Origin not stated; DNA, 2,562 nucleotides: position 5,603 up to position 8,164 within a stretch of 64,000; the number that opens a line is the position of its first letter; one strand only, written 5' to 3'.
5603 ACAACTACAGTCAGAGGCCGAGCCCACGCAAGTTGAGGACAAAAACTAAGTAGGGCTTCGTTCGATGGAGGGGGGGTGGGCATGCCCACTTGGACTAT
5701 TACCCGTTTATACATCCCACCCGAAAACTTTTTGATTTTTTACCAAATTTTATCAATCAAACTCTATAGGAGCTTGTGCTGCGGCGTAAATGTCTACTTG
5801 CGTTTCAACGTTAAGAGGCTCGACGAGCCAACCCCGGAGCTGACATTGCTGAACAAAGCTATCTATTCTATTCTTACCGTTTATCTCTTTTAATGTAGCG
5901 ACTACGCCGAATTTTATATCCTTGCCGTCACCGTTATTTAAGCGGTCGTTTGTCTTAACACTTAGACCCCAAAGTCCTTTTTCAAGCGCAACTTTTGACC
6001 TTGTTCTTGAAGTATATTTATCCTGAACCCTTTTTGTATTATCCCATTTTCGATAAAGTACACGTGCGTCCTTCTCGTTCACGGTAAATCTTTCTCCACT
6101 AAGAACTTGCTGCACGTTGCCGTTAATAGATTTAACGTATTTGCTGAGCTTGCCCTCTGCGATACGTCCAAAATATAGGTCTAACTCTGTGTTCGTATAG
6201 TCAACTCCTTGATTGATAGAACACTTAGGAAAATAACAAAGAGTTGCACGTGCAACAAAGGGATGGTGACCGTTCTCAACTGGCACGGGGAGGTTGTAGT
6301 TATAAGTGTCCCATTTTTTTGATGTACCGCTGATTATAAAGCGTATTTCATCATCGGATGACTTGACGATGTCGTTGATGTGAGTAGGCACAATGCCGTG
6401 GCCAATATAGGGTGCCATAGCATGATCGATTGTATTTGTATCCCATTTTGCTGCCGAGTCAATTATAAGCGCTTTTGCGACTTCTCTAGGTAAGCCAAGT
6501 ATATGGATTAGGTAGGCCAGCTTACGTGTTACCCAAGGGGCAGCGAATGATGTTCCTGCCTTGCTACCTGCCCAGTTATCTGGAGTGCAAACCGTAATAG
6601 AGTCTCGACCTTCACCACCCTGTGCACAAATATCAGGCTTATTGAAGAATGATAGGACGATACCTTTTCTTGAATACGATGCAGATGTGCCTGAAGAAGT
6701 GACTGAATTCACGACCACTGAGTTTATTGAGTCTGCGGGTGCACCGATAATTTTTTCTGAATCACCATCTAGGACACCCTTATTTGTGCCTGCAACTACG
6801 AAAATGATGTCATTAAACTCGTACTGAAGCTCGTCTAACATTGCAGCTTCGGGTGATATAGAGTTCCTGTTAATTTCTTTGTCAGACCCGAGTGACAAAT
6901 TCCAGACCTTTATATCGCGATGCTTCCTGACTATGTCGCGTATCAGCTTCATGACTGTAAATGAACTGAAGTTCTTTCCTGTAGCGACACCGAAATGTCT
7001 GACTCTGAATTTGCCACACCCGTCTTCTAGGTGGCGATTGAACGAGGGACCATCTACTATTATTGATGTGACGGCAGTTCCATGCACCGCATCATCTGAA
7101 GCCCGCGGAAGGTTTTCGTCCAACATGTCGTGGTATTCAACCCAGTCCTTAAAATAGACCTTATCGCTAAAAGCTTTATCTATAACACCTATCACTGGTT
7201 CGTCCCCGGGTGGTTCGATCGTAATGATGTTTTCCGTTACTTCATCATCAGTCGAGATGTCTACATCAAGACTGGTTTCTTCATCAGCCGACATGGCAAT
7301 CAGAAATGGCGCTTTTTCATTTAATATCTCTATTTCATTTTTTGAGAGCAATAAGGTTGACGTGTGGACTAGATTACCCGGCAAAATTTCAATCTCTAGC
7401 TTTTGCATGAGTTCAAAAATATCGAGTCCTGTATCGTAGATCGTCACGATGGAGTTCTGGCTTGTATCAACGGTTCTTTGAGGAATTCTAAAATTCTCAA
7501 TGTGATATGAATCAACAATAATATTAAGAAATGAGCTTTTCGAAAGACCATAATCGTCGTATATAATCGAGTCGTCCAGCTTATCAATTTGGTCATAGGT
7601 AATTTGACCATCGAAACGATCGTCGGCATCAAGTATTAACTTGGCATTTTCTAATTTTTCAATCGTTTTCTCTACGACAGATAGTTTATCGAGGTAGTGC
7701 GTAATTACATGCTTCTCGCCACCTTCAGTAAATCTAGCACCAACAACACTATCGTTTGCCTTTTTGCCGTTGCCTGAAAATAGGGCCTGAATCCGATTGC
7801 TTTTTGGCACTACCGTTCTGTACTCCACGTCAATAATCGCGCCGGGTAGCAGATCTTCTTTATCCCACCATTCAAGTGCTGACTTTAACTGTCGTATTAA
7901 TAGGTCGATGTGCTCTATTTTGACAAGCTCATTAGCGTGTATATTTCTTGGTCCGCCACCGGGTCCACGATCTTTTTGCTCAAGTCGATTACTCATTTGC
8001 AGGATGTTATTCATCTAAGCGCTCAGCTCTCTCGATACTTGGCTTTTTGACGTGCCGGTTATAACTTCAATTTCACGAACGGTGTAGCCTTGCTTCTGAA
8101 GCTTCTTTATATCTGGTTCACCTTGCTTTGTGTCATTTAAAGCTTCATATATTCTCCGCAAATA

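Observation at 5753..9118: Abutting AAA+ ATPase(-HTH) / cytoplasmic S8 subtilase pair as cargo of an integrative element: candidate undescribed conflict (anti-phage/abortive infection) module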

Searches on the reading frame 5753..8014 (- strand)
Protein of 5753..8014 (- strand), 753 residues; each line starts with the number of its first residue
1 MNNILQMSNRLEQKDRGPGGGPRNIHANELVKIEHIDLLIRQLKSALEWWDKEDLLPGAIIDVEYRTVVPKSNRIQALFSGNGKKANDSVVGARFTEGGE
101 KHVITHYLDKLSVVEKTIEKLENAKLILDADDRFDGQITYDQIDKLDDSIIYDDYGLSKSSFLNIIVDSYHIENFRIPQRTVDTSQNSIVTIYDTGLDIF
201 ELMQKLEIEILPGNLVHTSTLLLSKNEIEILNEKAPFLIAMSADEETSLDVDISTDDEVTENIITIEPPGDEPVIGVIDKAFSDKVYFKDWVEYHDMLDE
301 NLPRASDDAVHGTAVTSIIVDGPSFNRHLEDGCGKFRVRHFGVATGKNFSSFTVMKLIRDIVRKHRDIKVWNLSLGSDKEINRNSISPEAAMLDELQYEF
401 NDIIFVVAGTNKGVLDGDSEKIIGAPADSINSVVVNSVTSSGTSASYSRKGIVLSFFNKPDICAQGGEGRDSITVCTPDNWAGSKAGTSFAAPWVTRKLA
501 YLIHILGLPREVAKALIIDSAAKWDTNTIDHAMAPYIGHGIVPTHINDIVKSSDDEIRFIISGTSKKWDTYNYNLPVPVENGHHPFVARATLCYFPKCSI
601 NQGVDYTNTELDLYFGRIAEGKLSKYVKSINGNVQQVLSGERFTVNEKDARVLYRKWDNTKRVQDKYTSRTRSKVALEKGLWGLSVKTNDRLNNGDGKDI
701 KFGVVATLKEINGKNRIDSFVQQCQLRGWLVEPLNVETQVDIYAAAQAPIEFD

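Call 7: search_protein_families(library=padloc, proteins=[window:5753-8014:-], max_evalue=0.01)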
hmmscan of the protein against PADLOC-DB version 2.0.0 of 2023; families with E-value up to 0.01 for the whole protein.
window:5753-8014:- (753 aa): 8 families
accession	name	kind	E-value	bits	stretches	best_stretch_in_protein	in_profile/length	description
PDLC02197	IetS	-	2.7e-61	205.8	1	241-741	223-748/749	-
PDLC02201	IetS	-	4.1e-48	162.2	1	256-628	238-635/781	-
PDLC02199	IetS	-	3.9e-36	122.5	1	263-723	306-805/826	-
PDLC02200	IetS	-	6.4e-22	75.5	1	270-656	267-683/780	-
PDLC04233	IetS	-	4.4e-11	39.6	1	364-411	412-458/855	-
PDLC03014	subtilase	-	1.4e-05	22.8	1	307-503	196-356/391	-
PDLC04234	IetS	-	3.4e-05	20.3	1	366-411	416-460/656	-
PDLC02198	IetS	-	0.00056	16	0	307-411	289-398/795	-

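Call 8: search_protein_families(library=pfam, proteins=[window:5753-8014:-], max_evalue=0.01)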
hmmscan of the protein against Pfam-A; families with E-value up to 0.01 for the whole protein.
window:5753-8014:- (753 aa): 1 family
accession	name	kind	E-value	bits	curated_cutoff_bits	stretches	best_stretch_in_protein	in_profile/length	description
PF00082.27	Peptidase_S8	-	6.8e-33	114.6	21.8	1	270-530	1-282/288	Subtilase family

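Call 19: find_homologous_proteins(query=window:5753-8014:-, max_evalue=0.00001)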
Query window:5753-8014:- (753 aa): 7456 proteins with E <= 0.00001 among 8000 candidates; the best 120 are listed.
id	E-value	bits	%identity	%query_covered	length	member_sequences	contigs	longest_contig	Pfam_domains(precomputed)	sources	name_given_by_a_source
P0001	0.0e+0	1712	100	100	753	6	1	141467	PF00082.28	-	-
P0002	0.0e+0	1312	76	100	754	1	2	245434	PF00082.28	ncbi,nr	ncbi:MAG TPA: S8 family peptidase [Candidatus Saccharimonadales bacterium]|nr:S8 family peptidase [C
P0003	0.0e+0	1277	73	100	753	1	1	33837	PF00082.28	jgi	jgi:hypothetical protein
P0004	0.0e+0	1274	74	100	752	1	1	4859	PF00082.28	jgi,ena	-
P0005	0.0e+0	1251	72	100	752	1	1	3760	PF00082.28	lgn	-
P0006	0.0e+0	1232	71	100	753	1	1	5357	PF00082.28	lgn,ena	-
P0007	0.0e+0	1228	70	100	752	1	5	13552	PF00082.28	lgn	-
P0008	0.0e+0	1199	69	100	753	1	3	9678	PF00082.28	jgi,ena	-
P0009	0.0e+0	1194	73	94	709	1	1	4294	PF00082.28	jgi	jgi:hypothetical protein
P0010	0.0e+0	1179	70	100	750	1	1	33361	PF00082.28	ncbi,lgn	-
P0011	0.0e+0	1177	70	100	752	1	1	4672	PF00082.28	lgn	-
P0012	0.0e+0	1170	69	100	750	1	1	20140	PF00082.28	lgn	-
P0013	0.0e+0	1165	67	100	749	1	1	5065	PF00082.28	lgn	-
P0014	0.0e+0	1143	68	99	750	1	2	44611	PF00082.28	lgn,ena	-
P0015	0.0e+0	1113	66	100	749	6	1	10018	PF00082.28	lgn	-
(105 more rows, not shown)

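Call 20: search_dna_similar(query=window:5753-8014:-, collection=plasmids, mode=protein, max_rows=30)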
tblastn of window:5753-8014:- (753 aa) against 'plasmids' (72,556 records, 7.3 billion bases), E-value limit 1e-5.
Records with a match: 36; places in all: 36; records where one place covers at least 80% of the query: 18.
Best place of each record, by identity: <60% 36.
By first word of the organism name: Clostridium 13; Enterococcus 10; Macrococcoides 2; Hymenobacter 2; Agrobacterium 2; Rhizobium 2; Carnobacterium 1; Macrococcus 1; Mesomycoplasma 1; Enterobacter 1; and 1 more.
By predicted mobility (MOB-suite, as given by PLSDB): mobilizable 15; non-mobilizable 11; conjugative 10.
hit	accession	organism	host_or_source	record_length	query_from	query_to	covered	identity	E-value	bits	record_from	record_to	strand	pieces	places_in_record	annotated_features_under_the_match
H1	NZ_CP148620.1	Clostridium perfringens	-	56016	1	753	100%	49.4%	0e+0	711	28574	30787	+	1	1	S8 family peptidase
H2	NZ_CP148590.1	Clostridium perfringens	Homo sapiens,single cell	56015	1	753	100%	49.4%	0e+0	711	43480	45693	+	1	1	S8 family peptidase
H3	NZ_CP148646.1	Clostridium perfringens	-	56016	1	753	100%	49.4%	0e+0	711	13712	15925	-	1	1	S8 family peptidase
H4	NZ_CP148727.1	Clostridium perfringens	Homo sapiens,single cell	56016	1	753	100%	49.4%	0e+0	711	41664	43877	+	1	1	S8 family peptidase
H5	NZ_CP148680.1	Clostridium perfringens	Mammal,single cell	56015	1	753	100%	49.4%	0e+0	711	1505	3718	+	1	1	S8 family peptidase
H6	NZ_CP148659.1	Clostridium perfringens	Homo sapiens,single cell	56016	1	753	100%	49.4%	0e+0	711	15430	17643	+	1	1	S8 family peptidase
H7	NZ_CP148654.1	Clostridium perfringens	Homo sapiens,single cell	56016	1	753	100%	49.4%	0e+0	711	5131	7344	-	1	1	S8 family peptidase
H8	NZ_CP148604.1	Clostridium perfringens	-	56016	1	753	100%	49.4%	0e+0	711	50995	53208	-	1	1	S8 family peptidase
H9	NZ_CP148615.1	Clostridium perfringens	Homo sapiens,single cell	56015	1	753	100%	49.4%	0e+0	711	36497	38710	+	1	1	S8 family peptidase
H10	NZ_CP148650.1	Clostridium perfringens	Homo sapiens,single cell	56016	1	753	100%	49.4%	0e+0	711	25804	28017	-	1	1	S8 family peptidase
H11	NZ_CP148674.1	Clostridium perfringens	Mammal,single cell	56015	1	753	100%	49.4%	0e+0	710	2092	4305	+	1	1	S8 family peptidase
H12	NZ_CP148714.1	Clostridium perfringens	-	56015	1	753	100%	49.4%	0e+0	710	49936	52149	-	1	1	S8 family peptidase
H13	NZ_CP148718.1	Clostridium perfringens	Dog,single cell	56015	1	753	100%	49.4%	0e+0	710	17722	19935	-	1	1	S8 family peptidase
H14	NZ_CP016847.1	Carnobacterium maltaromaticum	cell culture,poultry meat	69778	2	753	100%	46.2%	0e+0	613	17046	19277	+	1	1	S8 family peptidase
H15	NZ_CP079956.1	Macrococcus sp. 19Msa1099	pure culture,pork meat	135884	1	753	100%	42.3%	7e-171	552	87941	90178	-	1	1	S8 family peptidase | ATP-binding protein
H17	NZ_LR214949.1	Mesomycoplasma hyorhinis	Uninoculated HEP-2 tissue culture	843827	1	753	100%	41.4%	3e-159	519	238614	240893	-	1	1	S8 family peptidase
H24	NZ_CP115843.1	Agrobacterium tumefaciens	willow,cell culture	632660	265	671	54%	23.7%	6e-12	77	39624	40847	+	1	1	S8 family peptidase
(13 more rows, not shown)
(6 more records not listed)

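Call 21: get_annotated_region(hit=H1, flank=5000)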
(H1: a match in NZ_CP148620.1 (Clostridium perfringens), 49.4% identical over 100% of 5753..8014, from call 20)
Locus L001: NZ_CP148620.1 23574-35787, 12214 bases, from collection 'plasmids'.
description: Clostridium perfringens strain Z1323HCP0054 plasmid pZ1323HCP0054-3, complete sequence
organism: Clostridium perfringens (NCBI taxid 1502)
taxonomy: Bacteria; Bacillota; Clostridia; Eubacteriales; Clostridiaceae; Clostridium; Clostridium perfringens
host: -; source: -; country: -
typing (MOB-suite, as given by PLSDB): mobilizable; replicon rep_cluster_1713; relaxase MOBP
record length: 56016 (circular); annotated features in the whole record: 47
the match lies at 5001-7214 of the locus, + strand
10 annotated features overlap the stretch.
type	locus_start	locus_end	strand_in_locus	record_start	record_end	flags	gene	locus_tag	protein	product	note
CDS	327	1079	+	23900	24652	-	-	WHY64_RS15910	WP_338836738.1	ParA family protein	-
CDS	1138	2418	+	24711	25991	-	-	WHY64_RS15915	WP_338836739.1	ParB N-terminal domain-containing protein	-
CDS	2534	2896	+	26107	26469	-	-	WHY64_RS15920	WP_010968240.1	hypothetical protein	-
CDS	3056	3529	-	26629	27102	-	-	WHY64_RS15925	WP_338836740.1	hypothetical protein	-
CDS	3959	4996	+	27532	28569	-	-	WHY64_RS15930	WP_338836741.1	AAA family ATPase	-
CDS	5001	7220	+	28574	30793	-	-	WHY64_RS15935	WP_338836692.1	S8 family peptidase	-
CDS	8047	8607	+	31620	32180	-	-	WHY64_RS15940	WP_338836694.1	recombinase family protein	GO:0006310 - DNA recombination [Evidence IEA]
CDS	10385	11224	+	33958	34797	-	-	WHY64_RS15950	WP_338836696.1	radical SAM protein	-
CDS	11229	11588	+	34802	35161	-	-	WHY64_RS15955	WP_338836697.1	signal peptidase I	-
CDS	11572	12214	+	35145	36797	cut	-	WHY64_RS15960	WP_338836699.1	PqqD family peptide modification chaperone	-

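Call 22: get_annotated_region(hit=H17, flank=5000)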
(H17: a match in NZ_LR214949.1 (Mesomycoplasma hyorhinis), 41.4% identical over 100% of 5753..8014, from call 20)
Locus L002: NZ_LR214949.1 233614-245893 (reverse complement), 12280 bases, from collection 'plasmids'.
description: Mesomycoplasma hyorhinis strain NCTC10121 plasmid 3
organism: Mesomycoplasma hyorhinis (NCBI taxid 2100)
taxonomy: Bacteria; Mycoplasmatota; ; Mycoplasmoidales; Metamycoplasmataceae; Mesomycoplasma; Mesomycoplasma hyorhinis
host: -; source: Uninoculated HEP-2 tissue culture; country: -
typing (MOB-suite, as given by PLSDB): non-mobilizable
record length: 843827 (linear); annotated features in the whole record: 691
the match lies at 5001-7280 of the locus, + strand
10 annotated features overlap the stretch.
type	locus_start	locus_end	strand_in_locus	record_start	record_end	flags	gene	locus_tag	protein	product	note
CDS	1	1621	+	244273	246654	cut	-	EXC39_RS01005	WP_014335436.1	glycosyl hydrolase family 65 protein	-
CDS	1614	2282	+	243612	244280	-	pgmB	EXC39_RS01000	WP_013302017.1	beta-phosphoglucomutase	GO:0046352 - disaccharide catabolic process [Evidence IEA]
CDS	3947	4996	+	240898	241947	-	-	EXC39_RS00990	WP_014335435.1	ATP-binding protein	-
CDS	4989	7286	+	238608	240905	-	-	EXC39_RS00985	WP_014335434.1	S8 family peptidase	-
CDS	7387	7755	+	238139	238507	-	-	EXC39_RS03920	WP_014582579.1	hypothetical protein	-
CDS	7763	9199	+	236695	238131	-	-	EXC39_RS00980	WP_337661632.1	site-specific DNA-methyltransferase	GO:0006306 - DNA methylation [Evidence IEA]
CDS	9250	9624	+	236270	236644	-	-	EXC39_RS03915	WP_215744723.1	type III restriction endonuclease subunit M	-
CDS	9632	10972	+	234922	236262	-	-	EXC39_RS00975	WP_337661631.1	site-specific DNA-methyltransferase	GO:0006306 - DNA methylation [Evidence IEA]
CDS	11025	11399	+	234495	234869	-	-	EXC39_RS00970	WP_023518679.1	hypothetical protein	-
CDS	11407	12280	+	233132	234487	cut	-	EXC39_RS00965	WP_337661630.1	site-specific DNA-methyltransferase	GO:0006306 - DNA methylation [Evidence IEA]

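Call 23: get_annotated_region(hit=H24, flank=4000)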
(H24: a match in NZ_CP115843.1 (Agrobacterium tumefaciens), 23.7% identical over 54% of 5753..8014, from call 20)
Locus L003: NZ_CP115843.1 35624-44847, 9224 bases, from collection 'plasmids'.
description: Agrobacterium tumefaciens strain G3/79 plasmid pAtG3_79a, complete sequence
organism: Agrobacterium tumefaciens (NCBI taxid 358)
taxonomy: Bacteria; Pseudomonadota; Alphaproteobacteria; Hyphomicrobiales; Rhizobiaceae; Agrobacterium; Agrobacterium tumefaciens
host: -; source: willow,cell culture; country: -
typing (MOB-suite, as given by PLSDB): conjugative; relaxase MOBQ; mating-pair formation MPF_T
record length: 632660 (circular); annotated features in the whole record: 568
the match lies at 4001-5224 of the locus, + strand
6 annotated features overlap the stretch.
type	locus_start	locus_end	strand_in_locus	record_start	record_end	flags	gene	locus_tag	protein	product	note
CDS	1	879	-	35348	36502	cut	-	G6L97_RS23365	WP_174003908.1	caspase family protein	GO:0006508 - proteolysis [Evidence IEA]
CDS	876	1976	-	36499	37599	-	-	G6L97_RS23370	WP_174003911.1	hypothetical protein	-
CDS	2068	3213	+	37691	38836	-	-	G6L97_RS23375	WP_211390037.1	ATP-binding protein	-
CDS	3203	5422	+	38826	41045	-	-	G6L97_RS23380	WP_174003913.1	S8 family peptidase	-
CDS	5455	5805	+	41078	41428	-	-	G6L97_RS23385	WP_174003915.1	DUF3223 domain-containing protein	-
CDS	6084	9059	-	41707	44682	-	-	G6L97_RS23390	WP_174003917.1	Tn3 family transposase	-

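Call 28: find_related_loci(query=A2, collection=genome_contigs, flank=8000)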
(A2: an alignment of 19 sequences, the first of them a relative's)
Query A2 (753 aa) in genome_contigs; peptide patterns used: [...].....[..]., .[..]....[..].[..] (x = any residue, [..] = any of these).
600 stretches matched a pattern (row limit reached: there are more); 575 encode a relative of the query (tblastn E <= 1e-3); the best 80 are kept; 80 distinct loci.
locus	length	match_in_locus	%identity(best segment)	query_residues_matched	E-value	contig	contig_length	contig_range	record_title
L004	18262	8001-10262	76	1-753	0e+0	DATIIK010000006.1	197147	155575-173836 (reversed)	MAG TPA_asm: Candidatus Saccharimonadales bacterium isolate SMAG_U15663 k141_133761, whole genome shotgun sequence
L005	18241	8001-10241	65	1-752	0e+0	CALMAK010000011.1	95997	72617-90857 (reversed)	MAG TPA_asm: uncultured Candidatus Saccharibacteria bacterium isolate SRR2107215_bin.18_CONCOCT_v1.1_MAG genome assembly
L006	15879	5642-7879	54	1-753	0e+0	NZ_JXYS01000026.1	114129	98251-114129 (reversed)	Acidithrix ferrooxidans strain PY-F3 AXFE_contig000026, whole genome shotgun sequence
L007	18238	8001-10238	52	1-753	0e+0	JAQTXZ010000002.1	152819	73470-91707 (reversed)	MAG: Patescibacteria group bacterium isolate STC_25 NODE_241_length_152819_cov_7.669315_Sandtown_C, whole genome shotgun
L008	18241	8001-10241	52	1-753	0e+0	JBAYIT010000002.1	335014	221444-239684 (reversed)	MAG: Candidatus Shapirobacteria bacterium isolate SO_2016_GW1_37 scaffold00036_OW334_2016, whole genome shotgun sequence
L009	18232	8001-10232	52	1-752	0e+0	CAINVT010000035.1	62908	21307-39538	uncultured bacterium isolate C24_bin-1043 genome assembly, contig: bin-1043:35/73, whole genome shotgun sequence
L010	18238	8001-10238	52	1-753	0e+0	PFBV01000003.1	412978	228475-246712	MAG: Candidatus Magasanikbacteria bacterium CG10_big_fil_rev_8_21_14_0_10_36_32 CG10_8_21_14_0.10_scaffold_23_c, whole g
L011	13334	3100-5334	52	1-753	0e+0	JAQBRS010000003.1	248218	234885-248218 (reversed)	MAG: Candidatus Saccharibacteria bacterium isolate RYN_407 scaffold_2989618, whole genome shotgun sequence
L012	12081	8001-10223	52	1-752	0e+0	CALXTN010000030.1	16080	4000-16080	MAG: uncultured Alphaproteobacteria bacterium isolate BRZ_QQ__bin90 genome assembly, contig: BRZ_QQ__NODE_4400_length_16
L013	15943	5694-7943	50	1-753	0e+0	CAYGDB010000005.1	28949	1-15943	MAG TPA_asm: uncultured Candidatus Saccharibacteria bacterium isolate ERP113451_co1_290 genome assembly, contig: NODE_18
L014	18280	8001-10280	52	1-753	0e+0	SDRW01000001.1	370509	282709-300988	TM7 phylum sp. oral taxon 348 strain TM7_HOT_348-SAG2 348SAG2_NODE_1_377, whole genome shotgun sequence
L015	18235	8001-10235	51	1-752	0e+0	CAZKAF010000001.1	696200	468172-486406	MAG TPA_asm: uncultured Candidatus Saccharibacteria bacterium isolate SRP344714_co1_229 genome assembly, contig: NODE_5_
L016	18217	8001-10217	50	1-753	0e+0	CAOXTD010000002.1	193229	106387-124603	MAG TPA_asm: uncultured Clostridia bacterium isolate MGBC109261 genome assembly, contig: MGBC109261.2, whole genome shot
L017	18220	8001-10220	50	1-753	0e+0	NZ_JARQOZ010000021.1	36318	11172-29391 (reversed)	Streptococcus suis strain WUSS225 NODE_21_length_36318_cov_177.129411, whole genome shotgun sequence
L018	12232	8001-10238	50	1-753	0e+0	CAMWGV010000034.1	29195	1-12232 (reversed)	MAG TPA_asm: uncultured Lachnospiraceae bacterium isolate SRR14411358_bin.1_metawrap_v1.3_MAG genome assembly, contig: N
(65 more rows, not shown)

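Call 38: search_solved_structures(query=A2, max_evalue=0.01)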
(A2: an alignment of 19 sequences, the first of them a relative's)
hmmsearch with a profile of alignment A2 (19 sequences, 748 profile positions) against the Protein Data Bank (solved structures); distinct sequences matched with E-value up to 0.01: 5.
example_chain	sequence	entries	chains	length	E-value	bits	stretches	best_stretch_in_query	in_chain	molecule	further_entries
9ues_B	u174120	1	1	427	2.9e-06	28.8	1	273-501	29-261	Subtilisin-like serine protease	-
3afg_A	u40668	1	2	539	4.7e-06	28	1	262-501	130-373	Subtilisin-like serine protease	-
8gko_C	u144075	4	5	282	0.0017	19.6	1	397-508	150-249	Alkaline protease 1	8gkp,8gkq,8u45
5z6o_A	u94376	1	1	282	0.0034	18.6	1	419-520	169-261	protease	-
1sbt_A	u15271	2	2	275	0.0079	17.4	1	295-462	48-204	SUBTILISIN BPN' | SUBTILISIN NOVO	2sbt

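Call 52: predict_structure(alignment_id=A2)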
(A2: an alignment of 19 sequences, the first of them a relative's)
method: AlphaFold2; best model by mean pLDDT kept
length: 753 residues; sequences in the alignment: 19
mean_pLDDT: 56.5   pTM: 0.40
mean pLDDT of the five models: 56.5, 54.3, 54.3, 52.4, 45.8
residues with pLDDT >= 90: 49; 70-90: 225; 50-70: 132; < 50: 347
segments of 3 or more residues with pLDDT < 50: 1-22, 70-73, 243-264, 322-331, 377-386, 411-423, 438-469, 522-753
pLDDT, mean of each block of 10 residues (from residue 1): 25 32 67 92 93 86 78 63 72 70 85 91 90 80 77 84 87 88 74 83 87 67 84 89 40 33 56 83 71 82 67 63 40 72 69 76 88 61 45 71 71 45 52 56 42 40 33 52 55 75 68 55 42 38 30 33 28 24 31 27 31 42 37 28 31 28 28 27 29 38 41 41 34 27 26 26
secondary structure, 60 per line:
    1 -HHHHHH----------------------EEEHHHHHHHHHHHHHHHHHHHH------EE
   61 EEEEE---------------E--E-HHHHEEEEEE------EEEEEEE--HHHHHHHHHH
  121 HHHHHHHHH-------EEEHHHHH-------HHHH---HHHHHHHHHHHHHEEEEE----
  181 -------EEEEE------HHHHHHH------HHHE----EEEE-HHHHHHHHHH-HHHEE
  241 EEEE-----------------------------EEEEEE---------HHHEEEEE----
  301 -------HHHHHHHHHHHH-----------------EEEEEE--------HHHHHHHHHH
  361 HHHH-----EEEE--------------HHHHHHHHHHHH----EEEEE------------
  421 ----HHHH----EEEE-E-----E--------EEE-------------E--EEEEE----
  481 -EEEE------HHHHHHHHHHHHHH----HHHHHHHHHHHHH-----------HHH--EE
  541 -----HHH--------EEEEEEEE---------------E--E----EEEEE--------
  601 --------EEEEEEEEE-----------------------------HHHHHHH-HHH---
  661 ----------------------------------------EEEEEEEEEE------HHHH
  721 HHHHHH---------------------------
elements in order (helices of 4 or more, strands of 3 or more residues): H2-7 E30-32 H33-52 E59-65 H86-89 E90-95 E102-108 H111-129 E137-139 H140-144 H152-155 H159-171 E172-176 E188-192 H199-205 E220-223 H225-234 E239-244 E274-279 E292-296 H308-319 E337-342 H351-364 E370-373 H388-399 E404-408 H425-428 E433-436 E453-455 E472-476 E482-485 H492-505 H510-522 E557-564 E588-592 E609-617 H647-653 E701-710 H717-726
